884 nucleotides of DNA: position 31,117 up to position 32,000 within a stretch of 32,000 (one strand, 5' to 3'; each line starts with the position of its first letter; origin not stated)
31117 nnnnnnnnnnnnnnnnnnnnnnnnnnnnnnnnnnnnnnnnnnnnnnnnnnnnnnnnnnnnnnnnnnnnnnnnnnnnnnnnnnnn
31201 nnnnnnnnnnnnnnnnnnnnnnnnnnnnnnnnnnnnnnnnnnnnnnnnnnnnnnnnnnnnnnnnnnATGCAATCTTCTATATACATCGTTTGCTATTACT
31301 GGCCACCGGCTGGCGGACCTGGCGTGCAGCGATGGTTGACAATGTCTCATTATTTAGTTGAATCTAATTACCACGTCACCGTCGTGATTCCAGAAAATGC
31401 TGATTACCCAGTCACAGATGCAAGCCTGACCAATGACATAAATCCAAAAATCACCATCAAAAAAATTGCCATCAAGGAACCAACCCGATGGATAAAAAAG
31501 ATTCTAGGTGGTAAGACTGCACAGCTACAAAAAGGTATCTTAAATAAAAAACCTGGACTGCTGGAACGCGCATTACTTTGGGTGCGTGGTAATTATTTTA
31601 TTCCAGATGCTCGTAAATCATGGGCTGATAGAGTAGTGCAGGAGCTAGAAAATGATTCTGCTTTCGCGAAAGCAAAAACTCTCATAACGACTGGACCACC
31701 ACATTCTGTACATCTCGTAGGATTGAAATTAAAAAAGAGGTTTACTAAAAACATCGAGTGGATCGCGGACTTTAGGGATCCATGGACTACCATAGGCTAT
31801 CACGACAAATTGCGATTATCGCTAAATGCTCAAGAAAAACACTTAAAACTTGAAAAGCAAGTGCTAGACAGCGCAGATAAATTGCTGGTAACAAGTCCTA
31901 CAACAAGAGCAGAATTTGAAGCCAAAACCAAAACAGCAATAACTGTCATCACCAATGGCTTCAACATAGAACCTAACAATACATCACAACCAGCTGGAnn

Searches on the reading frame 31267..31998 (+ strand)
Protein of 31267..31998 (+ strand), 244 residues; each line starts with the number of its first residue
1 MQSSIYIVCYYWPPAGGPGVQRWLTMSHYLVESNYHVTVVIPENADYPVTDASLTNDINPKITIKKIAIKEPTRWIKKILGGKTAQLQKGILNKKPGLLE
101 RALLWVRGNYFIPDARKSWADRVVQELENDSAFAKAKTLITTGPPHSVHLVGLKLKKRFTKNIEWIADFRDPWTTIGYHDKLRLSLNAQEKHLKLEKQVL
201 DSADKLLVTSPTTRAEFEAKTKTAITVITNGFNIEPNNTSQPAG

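Call 35: search_protein_families(library=pfam, proteins=[window:31267-31998:+], max_evalue=0.001)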
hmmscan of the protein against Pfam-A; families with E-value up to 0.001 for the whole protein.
window:31267-31998:+ (244 aa): 1 family
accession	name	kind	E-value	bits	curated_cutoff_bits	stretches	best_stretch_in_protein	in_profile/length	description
PF13439.12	Glyco_transf_4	-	6.2e-05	23.5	28.5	0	177-235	102-169/170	Glycosyltransferase Family 4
